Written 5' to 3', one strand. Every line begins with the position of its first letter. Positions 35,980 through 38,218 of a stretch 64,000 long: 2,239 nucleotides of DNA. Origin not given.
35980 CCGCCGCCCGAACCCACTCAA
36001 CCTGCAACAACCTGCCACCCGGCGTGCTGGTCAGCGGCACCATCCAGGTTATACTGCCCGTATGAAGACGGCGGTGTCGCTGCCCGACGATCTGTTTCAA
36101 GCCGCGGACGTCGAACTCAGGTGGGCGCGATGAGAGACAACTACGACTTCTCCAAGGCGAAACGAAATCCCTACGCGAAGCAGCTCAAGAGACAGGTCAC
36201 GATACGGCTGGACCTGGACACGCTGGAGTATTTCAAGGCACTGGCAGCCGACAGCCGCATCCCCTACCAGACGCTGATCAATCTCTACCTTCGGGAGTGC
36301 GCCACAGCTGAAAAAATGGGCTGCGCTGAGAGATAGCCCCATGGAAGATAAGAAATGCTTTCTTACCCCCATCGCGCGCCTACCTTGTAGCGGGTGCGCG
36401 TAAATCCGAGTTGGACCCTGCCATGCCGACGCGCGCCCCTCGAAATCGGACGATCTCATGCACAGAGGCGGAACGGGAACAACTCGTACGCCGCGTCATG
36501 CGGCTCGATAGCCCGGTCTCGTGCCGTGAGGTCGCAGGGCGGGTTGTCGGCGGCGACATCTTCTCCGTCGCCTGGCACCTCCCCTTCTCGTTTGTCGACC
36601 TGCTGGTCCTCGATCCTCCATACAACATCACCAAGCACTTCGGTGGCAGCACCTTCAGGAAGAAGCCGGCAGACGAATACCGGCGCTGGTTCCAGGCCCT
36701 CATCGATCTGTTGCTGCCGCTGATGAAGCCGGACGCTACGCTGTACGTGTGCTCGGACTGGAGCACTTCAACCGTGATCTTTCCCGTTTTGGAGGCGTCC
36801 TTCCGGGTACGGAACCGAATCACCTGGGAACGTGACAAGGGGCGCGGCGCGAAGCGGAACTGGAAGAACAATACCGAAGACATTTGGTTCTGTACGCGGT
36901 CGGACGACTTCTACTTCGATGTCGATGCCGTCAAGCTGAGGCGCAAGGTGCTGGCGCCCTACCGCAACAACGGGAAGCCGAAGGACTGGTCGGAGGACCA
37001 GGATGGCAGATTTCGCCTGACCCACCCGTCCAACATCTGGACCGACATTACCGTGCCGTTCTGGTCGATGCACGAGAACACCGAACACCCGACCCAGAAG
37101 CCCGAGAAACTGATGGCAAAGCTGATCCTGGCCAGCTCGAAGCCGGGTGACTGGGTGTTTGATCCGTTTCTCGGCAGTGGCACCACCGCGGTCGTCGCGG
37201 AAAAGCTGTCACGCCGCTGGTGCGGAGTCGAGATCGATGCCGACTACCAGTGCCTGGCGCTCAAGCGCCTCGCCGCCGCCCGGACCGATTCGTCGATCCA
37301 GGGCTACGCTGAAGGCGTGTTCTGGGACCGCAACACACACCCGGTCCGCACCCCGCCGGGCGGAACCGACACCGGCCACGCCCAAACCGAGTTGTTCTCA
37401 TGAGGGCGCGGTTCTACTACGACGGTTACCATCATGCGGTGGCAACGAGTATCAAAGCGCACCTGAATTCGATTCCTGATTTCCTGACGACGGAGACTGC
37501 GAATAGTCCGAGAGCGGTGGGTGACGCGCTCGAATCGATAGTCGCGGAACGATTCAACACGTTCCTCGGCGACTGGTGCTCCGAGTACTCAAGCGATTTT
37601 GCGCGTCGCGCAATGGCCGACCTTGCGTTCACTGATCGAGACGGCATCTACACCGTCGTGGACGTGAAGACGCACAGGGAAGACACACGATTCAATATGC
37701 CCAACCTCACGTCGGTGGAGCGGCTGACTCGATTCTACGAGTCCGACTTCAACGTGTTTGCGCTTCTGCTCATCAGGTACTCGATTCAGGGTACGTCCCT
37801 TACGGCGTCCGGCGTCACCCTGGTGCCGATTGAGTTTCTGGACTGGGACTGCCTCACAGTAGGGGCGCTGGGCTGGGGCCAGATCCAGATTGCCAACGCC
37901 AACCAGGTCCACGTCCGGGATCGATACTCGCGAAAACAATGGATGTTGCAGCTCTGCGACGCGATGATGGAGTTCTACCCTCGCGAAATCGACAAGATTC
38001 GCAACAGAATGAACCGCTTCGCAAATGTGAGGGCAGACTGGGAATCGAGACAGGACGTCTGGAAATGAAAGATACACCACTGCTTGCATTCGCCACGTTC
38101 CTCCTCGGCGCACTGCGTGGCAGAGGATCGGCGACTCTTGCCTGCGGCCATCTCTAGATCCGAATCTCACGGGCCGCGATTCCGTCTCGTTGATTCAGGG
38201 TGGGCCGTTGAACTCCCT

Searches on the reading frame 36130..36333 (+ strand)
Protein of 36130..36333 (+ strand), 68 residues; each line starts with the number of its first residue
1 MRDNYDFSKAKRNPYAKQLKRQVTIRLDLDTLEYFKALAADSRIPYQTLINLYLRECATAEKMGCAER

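Call 3: search_protein_families(library=pfam, proteins=[window:36130-36333:+], max_evalue=0.1)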
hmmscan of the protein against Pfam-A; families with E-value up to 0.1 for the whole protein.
seq(68 aa): 3 families
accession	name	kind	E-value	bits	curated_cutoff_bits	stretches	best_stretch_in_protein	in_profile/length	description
PF14384.12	BrnA_antitoxin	-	1.3e-10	41.9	26.1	1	11-57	24-67/68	BrnA antitoxin of type II toxin-antitoxin system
PF12441.14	CopG_antitoxin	-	7.8e-07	30.2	28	1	4-56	23-78/79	CopG antitoxin of type II toxin-antitoxin system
PF02244.21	Propep_M14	-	0.04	14.5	22.1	1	5-51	23-64/73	Carboxypeptidase activation peptide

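Call 4: search_protein_families(library=padloc, proteins=[window:36130-36333:+], max_evalue=0.1)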
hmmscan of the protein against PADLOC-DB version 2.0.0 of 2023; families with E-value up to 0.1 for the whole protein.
seq(68 aa): 0 families

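Call 5: search_protein_families(library=ncbifam, proteins=[window:36130-36333:+], max_evalue=0.1)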
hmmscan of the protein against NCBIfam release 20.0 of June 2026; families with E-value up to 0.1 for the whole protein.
seq(68 aa): 1 family
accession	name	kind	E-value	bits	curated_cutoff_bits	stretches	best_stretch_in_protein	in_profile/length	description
NF047399.1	BrnA_antitoxin_add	equivalog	0.0063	16.7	60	1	3-56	18-68/70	type II toxin-antitoxin system BrnA family antitoxin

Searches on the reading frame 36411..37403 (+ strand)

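Call 3: search_protein_families(library=pfam, proteins=[window:36411-37403:+], max_evalue=0.1)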
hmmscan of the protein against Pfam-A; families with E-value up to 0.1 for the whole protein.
window:36411-37403:+ (330 aa): 2 families
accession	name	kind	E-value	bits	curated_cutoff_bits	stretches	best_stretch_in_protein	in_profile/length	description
PF01555.25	N6_N4_Mtase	-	1.8e-42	146.2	26.7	1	62-282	1-218/221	DNA methylase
PF01170.24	UPF0020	-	0.056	13.6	22.3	0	238-265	21-48/197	RMKL-like, methyltransferase domain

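Call 4: search_protein_families(library=padloc, proteins=[window:36411-37403:+], max_evalue=0.1)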
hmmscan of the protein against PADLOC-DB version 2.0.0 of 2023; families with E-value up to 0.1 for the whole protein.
window:36411-37403:+ (330 aa): 70 families (the best 25 are shown)
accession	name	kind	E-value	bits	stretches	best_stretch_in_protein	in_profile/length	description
PDLC03371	MTase_II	-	3.1e-56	188.8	1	43-292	11-257/260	Type II methyltransferase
PDLC03299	MTase_II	-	1.2e-50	170.6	1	43-290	15-260/296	Type II methyltransferase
PDLC03320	MTase_II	-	3.5e-42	142.6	1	47-293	37-280/289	Type II methyltransferase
PDLC03387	MTase_II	-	1.1e-30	104.7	2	126-295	135-282/289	Type II methyltransferase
PDLC03230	MTase_II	-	3.5e-30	103.5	1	44-288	37-283/360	Type II methyltransferase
PDLC03216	MTase_II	-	2.3e-26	90.7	1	224-292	192-260/364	Type II methyltransferase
PDLC03265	MTase_II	-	3.4e-26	90.5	2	222-279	263-320/333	Type II methyltransferase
PDLC03738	oMTase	-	8.7e-26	88.5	2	225-292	203-270/376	orphan methyltransferase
PDLC03300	MTase_II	-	4.1e-24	83.2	1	103-289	99-278/302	Type II methyltransferase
PDLC03353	MTase_II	-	3e-23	80.7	1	56-290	22-253/260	Type II methyltransferase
PDLC03339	MTase_II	-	8.8e-21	72.1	1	48-296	9-281/399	Type II methyltransferase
PDLC03228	MTase_II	-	1.1e-20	72.5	2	206-294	126-212/227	Type II methyltransferase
PDLC03238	MTase_II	-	3.6e-20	70.4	1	42-276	123-354/428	Type II methyltransferase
PDLC03337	MTase_II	-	1.3e-16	58.7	1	49-292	15-251/264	Type II methyltransferase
PDLC03327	MTase_II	-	2.1e-16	58.1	1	133-271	134-268/319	Type II methyltransferase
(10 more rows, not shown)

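Call 5: search_protein_families(library=ncbifam, proteins=[window:36411-37403:+], max_evalue=0.1)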
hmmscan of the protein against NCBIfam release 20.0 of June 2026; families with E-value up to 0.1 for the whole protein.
window:36411-37403:+ (330 aa): 3 families
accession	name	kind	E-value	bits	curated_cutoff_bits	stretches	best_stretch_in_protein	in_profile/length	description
NF008572.0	PRK11524.1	equivalog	8.7e-40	136.6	292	1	43-290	15-259/294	adenine-specific DNA-methyltransferase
NF050803.1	DnaMtaseCcrMCaul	equivalog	2.7e-25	89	830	1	221-292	181-252/350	adenine-specific DNA-methyltransferase CcrM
NF010253.0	PRK13699.1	subfamily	3e-19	69.6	244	2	206-292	126-210/226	DNA methyltransferase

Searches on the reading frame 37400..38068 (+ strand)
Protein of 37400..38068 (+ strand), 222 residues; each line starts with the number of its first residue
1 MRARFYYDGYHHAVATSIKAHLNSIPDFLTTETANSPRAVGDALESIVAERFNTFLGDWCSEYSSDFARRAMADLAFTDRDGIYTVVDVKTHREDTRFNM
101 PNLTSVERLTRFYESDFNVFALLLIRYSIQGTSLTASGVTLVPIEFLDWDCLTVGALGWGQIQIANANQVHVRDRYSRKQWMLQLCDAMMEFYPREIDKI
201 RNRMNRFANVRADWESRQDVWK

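Call 3: search_protein_families(library=pfam, proteins=[window:37400-38068:+], max_evalue=0.1)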
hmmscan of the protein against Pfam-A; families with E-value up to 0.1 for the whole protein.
window:37400-38068:+ (222 aa): 0 families

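Call 4: search_protein_families(library=padloc, proteins=[window:37400-38068:+], max_evalue=0.1)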
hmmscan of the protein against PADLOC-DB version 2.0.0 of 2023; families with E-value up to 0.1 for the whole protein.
window:37400-38068:+ (222 aa): 1 family
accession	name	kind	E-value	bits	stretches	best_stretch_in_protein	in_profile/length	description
PDLC03544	REase_II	-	0.036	11.8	1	69-121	82-137/231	Type II restriction enzyme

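Call 5: search_protein_families(library=ncbifam, proteins=[window:37400-38068:+], max_evalue=0.1)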
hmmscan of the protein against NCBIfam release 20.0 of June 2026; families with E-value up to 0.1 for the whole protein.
window:37400-38068:+ (222 aa): 0 families

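Call 6: search_protein_families(library=phrogs, proteins=[window:37400-38068:+], max_evalue=0.1)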
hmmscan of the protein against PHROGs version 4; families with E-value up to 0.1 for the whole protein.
window:37400-38068:+ (222 aa): 0 families

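Call 7: search_solved_structures(query=window:37400-38068:+, max_evalue=10)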
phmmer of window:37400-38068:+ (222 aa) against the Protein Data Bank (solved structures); distinct sequences matched with E-value up to 10: 0.

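Call 10: find_homologous_proteins(query=window:37400-38068:+)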
Query window:37400-38068:+ (222 aa): 4254 proteins with E <= 0.001 among 4468 candidates; the best 120 are listed.
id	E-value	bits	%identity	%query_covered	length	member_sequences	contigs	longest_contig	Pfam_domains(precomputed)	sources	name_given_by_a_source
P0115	3.6e-145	499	98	100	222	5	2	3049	-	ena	-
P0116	7.3e-138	476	94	100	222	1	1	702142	-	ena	-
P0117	8.9e-128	443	87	100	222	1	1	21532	-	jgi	jgi:hypothetical protein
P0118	1.8e-125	435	84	100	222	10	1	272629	-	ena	-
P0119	1.0e-123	429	82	100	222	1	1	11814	-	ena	-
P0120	1.6e-123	429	84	100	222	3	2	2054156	-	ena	-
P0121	9.3e-123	426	83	100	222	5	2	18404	-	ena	-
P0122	1.4e-122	426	83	100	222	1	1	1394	-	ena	-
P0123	1.7e-121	422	82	100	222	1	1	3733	-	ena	-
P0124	9.5e-121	420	82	100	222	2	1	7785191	-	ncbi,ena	-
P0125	1.5e-119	416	82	100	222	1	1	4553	-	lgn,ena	-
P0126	9.5e-118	410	81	100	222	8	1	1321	-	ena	-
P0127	1.1e-113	396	87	89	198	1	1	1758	-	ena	-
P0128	1.6e-112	393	77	100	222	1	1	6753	-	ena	-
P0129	2.5e-111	389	74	100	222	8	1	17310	-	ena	-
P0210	8.1e-102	358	67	100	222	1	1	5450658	-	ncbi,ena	-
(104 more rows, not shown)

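Call 11: list_cluster_members(proteins=[P0001, P0004, window:37400-38068:+, window:36411-37403:+, P0085, P0047])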
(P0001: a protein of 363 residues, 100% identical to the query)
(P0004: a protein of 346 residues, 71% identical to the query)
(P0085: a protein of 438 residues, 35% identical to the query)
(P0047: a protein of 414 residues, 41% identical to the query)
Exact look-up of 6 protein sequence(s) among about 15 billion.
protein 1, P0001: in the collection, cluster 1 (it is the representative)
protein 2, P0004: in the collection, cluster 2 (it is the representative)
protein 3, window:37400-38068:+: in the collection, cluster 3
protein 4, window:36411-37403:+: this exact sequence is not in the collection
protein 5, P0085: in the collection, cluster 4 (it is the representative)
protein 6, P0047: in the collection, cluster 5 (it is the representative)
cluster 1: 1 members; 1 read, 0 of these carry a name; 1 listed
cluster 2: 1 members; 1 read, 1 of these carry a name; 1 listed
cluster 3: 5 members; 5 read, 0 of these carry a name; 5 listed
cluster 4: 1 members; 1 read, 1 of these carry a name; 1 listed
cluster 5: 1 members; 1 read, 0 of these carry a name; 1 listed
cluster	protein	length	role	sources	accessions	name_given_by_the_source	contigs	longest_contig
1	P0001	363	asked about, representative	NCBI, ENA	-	-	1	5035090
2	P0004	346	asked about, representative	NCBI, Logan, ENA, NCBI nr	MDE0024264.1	MAG: hypothetical protein OXP69_07605 [Spirochaetaceae bacterium] | hypothetical protein [Spirochaetaceae bacterium]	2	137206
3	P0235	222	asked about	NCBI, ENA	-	-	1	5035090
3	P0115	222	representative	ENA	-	-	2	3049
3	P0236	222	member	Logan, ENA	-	-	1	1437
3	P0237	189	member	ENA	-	-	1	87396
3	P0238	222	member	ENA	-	-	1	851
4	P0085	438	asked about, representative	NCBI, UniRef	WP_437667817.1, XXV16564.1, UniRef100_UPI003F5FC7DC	hypothetical protein [Sorangium sp. So ce1182] | hypothetical protein n=1 Tax=Sorangium sp. So ce1182 TaxID=3133334 RepID=UPI003F5FC7DC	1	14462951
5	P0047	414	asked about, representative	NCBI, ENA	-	-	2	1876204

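Call 20: search_dna_similar(query=window:37400-38068:+, collection=plasmids, mode=protein, max_rows=15)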
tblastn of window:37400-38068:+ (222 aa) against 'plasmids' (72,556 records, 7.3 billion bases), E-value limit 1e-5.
No match.

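Call 46: predict_structure(alignment_id=A2)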
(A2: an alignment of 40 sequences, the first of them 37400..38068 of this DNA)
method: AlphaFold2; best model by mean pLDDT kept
length: 222 residues; sequences in the alignment: 40
mean_pLDDT: 82.9   pTM: 0.79
mean pLDDT of the five models: 82.9, 81.3, 78.0, 67.3, 65.5
residues with pLDDT >= 90: 84; 70-90: 102; 50-70: 19; < 50: 17
segments of 3 or more residues with pLDDT < 50: 65-81
pLDDT, mean of each block of 10 residues (from residue 1): 79 95 91 90 89 84 52 41 71 78 78 81 91 93 90 76 86 87 91 89 96 96 80
secondary structure, 60 per line:
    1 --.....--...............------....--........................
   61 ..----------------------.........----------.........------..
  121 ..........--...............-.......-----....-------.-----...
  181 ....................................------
elements in order: H3-7 H10-24 H31-34 H37-62 E85-93 H106-112 E119-130 E133-143 E152-155 E161-164 H178-216

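Call 49: find_encoding_contigs(protein=P0124, flank=5000, max_places=2)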
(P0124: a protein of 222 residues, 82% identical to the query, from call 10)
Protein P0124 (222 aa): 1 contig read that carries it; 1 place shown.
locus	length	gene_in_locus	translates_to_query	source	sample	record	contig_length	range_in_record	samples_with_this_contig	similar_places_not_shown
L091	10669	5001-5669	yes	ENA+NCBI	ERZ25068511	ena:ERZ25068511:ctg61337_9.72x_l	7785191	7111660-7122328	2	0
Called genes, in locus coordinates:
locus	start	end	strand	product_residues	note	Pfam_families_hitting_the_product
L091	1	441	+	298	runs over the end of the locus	PF14236:DruA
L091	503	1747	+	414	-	PF00496:SBP_bac_5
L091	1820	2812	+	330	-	PF19300:BPD_transp_1_N, PF00528:BPD_transp_1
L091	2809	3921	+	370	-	PF12911:OppC_N, PF00528:BPD_transp_1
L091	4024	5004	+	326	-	PF01555:N6_N4_Mtase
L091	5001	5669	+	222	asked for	-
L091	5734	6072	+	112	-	PF04255:DUF433 (weak)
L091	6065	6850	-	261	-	-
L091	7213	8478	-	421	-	PF02012:BNR (faint), PF13088:BNR_2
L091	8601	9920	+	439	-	PF00202:Aminotran_3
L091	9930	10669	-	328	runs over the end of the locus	PF01636:APH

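Call 50: find_encoding_contigs(protein=P0210, flank=5000, max_places=2)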
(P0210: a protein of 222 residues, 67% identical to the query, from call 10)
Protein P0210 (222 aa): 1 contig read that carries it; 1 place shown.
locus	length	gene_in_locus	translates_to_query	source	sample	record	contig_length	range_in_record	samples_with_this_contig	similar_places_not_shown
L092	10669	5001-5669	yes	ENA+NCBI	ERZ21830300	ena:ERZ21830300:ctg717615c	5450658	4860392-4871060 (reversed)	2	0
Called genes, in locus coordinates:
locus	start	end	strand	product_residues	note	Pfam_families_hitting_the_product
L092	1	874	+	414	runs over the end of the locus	PF25919:BSH_CusB (faint), PF00364:Biotin_lipoyl (faint), PF25917:BSH_RND, PF25973:BSH_CzcB, PF25954:Beta-barrel_RND_2, PF25967:RND-MFP_C, PF25989:YknX_C (weak)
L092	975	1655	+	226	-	PF00005:ABC_tran, PF13304:AAA_21 (faint)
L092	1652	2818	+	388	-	PF02687:FtsX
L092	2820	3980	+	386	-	PF02687:FtsX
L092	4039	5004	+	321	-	PF01555:N6_N4_Mtase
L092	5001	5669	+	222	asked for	-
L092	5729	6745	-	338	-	PF01210:NAD_Gly3P_dh_N, PF03446:NAD_binding_2 (weak), PF03807:F420_oxidored, PF07479:NAD_Gly3P_dh_C, PF20618:GPD_NAD_C_bact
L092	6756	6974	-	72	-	PF24696:UGSC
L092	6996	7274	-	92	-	PF24696:UGSC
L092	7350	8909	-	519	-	-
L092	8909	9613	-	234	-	PF03737:RraA-like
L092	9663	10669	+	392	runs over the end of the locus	PF02771:Acyl-CoA_dh_N, PF02770:Acyl-CoA_dh_M, PF00441:Acyl-CoA_dh_1, PF08028:Acyl-CoA_dh_2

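Call 78: find_related_loci(query=A2, collection=viral_contigs, flank=4000)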
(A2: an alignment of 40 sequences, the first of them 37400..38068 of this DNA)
Query A2 (222 aa) in viral_contigs; peptide patterns used: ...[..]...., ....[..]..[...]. (x = any residue, [..] = any of these).
54 stretches matched a pattern; 1 encode a relative of the query (tblastn E <= 1e-3); 1 distinct loci.
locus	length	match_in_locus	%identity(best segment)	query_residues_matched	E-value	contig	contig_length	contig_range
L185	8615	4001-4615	58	13-217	2e-83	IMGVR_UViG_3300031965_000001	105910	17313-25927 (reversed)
